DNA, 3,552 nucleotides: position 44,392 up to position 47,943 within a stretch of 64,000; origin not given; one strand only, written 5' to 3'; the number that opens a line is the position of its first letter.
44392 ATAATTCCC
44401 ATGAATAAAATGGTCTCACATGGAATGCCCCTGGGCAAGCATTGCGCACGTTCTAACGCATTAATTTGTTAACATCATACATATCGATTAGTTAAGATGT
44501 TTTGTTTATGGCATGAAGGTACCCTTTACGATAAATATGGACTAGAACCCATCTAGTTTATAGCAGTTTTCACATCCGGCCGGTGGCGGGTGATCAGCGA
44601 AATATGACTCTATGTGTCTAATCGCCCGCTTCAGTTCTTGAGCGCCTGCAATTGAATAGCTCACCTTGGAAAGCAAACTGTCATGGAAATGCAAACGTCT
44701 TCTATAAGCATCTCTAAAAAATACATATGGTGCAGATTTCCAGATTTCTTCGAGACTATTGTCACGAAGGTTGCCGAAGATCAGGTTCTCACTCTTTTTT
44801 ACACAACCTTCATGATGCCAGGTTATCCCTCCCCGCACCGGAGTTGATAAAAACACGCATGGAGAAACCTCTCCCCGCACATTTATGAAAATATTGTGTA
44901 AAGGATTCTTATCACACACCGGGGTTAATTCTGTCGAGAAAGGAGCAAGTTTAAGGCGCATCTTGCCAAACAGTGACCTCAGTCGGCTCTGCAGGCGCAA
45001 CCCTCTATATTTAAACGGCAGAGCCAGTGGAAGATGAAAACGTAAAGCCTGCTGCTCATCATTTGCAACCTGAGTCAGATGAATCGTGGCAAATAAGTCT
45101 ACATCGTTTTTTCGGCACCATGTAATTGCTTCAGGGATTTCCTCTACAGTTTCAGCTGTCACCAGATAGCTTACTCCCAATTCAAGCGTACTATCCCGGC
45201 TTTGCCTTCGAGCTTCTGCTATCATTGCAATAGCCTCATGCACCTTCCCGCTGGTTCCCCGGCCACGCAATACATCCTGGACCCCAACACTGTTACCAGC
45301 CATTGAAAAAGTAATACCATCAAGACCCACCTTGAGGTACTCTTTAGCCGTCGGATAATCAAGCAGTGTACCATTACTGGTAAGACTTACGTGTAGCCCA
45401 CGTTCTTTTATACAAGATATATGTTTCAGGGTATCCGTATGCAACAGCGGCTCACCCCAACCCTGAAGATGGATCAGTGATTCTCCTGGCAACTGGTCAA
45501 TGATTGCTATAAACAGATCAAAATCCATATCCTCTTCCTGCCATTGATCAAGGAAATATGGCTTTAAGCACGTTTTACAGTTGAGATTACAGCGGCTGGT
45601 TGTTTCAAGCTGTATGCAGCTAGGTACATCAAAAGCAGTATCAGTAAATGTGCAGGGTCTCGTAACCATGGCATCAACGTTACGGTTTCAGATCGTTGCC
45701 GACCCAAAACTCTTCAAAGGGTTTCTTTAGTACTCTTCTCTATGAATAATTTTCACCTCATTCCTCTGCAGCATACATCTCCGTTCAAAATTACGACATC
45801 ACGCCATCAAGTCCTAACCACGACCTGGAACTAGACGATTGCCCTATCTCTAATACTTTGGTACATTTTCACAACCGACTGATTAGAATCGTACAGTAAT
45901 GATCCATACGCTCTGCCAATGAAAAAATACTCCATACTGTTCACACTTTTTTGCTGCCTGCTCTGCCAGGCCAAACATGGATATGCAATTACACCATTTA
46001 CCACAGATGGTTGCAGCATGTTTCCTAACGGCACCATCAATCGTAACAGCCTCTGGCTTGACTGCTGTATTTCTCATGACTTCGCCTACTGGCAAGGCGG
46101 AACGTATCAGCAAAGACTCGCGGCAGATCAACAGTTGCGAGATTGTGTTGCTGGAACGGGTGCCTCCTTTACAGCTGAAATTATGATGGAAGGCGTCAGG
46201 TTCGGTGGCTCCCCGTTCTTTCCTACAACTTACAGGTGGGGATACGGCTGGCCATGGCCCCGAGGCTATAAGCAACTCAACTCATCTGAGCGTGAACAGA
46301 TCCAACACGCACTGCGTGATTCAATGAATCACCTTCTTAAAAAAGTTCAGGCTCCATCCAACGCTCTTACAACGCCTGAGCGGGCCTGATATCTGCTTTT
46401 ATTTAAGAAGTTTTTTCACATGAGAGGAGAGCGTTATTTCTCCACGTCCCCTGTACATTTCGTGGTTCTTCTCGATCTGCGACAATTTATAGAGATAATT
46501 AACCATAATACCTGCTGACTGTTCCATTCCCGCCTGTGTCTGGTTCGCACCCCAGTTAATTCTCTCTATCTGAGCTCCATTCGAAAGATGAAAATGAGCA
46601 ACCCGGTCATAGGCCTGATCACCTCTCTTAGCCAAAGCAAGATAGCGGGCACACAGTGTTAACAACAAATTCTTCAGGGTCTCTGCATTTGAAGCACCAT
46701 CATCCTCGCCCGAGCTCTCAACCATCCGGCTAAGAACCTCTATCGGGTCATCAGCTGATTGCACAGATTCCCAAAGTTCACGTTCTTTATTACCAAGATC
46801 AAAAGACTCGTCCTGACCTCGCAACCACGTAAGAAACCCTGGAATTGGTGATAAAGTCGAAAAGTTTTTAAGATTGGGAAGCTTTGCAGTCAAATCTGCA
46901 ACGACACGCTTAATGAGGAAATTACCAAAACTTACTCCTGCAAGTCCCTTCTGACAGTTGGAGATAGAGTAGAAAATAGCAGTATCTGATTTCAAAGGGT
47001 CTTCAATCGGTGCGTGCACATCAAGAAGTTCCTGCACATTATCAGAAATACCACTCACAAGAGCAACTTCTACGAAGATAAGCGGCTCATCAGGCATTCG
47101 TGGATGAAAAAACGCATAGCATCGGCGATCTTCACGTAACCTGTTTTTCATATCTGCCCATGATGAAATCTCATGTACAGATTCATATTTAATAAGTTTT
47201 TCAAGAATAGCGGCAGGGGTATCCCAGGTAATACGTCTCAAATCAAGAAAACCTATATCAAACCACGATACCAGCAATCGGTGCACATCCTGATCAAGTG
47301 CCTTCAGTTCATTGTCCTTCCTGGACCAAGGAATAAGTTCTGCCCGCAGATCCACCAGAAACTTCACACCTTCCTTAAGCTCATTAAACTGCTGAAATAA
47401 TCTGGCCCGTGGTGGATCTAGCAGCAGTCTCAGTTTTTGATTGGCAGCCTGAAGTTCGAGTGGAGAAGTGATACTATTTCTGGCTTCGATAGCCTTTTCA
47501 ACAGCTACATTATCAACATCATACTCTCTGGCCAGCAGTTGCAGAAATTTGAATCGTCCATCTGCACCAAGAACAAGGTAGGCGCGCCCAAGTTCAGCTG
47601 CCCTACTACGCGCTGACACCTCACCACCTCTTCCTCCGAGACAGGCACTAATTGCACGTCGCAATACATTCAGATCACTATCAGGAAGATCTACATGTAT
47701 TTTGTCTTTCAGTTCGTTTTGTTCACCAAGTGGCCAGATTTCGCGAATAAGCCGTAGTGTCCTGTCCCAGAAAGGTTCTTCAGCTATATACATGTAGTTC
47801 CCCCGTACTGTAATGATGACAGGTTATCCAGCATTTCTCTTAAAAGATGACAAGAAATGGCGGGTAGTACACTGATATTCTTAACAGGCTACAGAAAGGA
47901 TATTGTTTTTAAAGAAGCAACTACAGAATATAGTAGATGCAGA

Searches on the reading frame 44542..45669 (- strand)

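Call 6: search_protein_families(library=pfam, proteins=[window:44542-45669:-], max_evalue=0.01)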
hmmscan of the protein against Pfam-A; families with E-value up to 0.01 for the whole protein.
window:44542-45669:- (375 aa): 2 families
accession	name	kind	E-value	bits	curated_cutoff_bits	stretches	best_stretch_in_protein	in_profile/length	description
PF04055.27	Radical_SAM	-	1.7e-14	54.7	29.5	1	22-181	2-162/166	Radical SAM superfamily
PF13186.11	SPASM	-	5.6e-11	43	21.5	1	252-321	1-55/67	Iron-sulfur cluster-binding domain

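Call 7: search_protein_families(library=ncbifam, proteins=[window:44542-45669:-], max_evalue=0.01)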
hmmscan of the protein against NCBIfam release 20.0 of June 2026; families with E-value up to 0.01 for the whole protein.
window:44542-45669:- (375 aa): 45 families (the best 25 are shown)
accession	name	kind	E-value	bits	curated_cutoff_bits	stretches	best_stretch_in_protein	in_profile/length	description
TIGR04311.1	rSAM_Geo_metal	subfamily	6.8e-43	147.3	400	2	16-208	2-197/423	radical SAM/SPASM family putative metalloenzyme maturase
TIGR04317.1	W_rSAM_matur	equivalog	7.3e-42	143.7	380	1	19-321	6-301/349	tungsten cofactor oxidoreductase radical SAM maturase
TIGR04051.1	rSAM_NirJ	equivalog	4.6e-17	62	515.45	1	24-201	9-179/354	heme d1 biosynthesis radical SAM protein NirJ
TIGR04347.1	pseudo_SAM_Halo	equivalog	6e-15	55.4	525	1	21-205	42-219/390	TIGR04347 family pseudo-SAM/SPASM protein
TIGR04546.1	rSAM_ahbC_deAc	equivalog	7.7e-15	54.6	650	1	18-199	40-214/390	12,18-didecarboxysiroheme deacetylase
TIGR04545.1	rSAM_ahbD_hemeb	equivalog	1.9e-14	53.9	500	1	19-187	2-164/339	heme b synthase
TIGR02109.1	PQQ_syn_pqqE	equivalog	3.8e-14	52.4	381.35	1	13-191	3-175/358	pyrroloquinoline quinone biosynthesis protein PqqE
TIGR04303.1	GeoRSP_rSAM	equivalog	6.4e-14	52.3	400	1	16-191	4-170/325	GeoRSP system radical SAM/SPASM protein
TIGR04053.2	TIGR04053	equivalog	8e-14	51.6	395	1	16-202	7-190/366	TIGR04053 family radical SAM/SPASM domain-containing protein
NF050035.1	rSAM_WgK_link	exception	1.9e-13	50.2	650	1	13-149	5-142/367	radical SAM/SPASM peptide maturase WgkB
TIGR04054.1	rSAM_NirJ1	equivalog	2.9e-13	49.2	650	1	19-199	38-211/387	putative heme d1 biosynthesis radical SAM protein NirJ1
TIGR04251.1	SCM_rSAM_ScmF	equivalog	9.9e-13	48.2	400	1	23-148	10-136/353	SynChlorMet cassette radical SAM/SPASM protein ScmF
TIGR04055.1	rSAM_NirJ2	equivalog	5.6e-12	45.8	500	1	19-155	2-135/326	putative heme d1 biosynthesis radical SAM protein NirJ2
NF001199.0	PRK00164.2-1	equivalog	8.7e-12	44.8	231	1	19-213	14-204/308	GTP 3',8-cyclase MoaA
TIGR04321.1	spiroSPASM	subfamily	9.9e-12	44.3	250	1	13-107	227-326/510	spiro-SPASM protein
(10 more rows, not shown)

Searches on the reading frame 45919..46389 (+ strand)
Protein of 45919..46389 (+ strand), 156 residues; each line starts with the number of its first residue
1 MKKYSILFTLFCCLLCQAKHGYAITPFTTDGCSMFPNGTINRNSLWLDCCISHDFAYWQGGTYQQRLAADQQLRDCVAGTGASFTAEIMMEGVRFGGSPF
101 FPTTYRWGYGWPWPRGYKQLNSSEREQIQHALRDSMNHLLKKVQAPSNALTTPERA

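Call 6: search_protein_families(library=pfam, proteins=[window:45919-46389:+], max_evalue=0.01)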
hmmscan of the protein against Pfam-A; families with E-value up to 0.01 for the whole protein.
window:45919-46389:+ (156 aa): 1 family
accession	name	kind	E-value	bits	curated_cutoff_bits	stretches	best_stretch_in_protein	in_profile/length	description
PF09056.16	Phospholip_A2_3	-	0.0011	20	29.4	0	26-71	26-68/110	Prokaryotic phospholipase A2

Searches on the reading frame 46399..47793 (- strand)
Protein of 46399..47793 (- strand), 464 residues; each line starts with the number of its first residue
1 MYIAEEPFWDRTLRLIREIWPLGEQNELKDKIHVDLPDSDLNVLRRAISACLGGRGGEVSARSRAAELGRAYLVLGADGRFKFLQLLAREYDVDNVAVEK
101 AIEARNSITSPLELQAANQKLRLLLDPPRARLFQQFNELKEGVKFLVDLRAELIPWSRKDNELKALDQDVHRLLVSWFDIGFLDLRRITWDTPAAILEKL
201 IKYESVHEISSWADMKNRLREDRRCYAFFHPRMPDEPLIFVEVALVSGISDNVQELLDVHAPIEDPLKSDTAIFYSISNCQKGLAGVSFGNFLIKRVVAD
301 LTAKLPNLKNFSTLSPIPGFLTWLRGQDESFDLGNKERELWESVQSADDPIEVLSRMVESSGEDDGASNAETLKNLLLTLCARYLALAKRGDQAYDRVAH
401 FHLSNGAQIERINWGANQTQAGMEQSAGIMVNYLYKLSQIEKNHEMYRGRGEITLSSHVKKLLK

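Call 6: search_protein_families(library=pfam, proteins=[window:46399-47793:-], max_evalue=0.01)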
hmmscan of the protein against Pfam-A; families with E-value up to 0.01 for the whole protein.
window:46399-47793:- (464 aa): 2 families
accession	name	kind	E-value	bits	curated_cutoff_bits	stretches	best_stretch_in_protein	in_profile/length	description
PF05292.17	MCD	-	1.2e-104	349.9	23.2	1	181-436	1-253/253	Malonyl-CoA decarboxylase C-terminal domain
PF17408.7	MCD_N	-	1.3e-20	73.7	22.4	1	91-178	1-85/85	Malonyl-CoA decarboxylase N-terminal domain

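Call 7: search_protein_families(library=ncbifam, proteins=[window:46399-47793:-], max_evalue=0.01)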
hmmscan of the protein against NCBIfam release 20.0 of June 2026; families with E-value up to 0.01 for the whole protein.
window:46399-47793:- (464 aa): 0 families
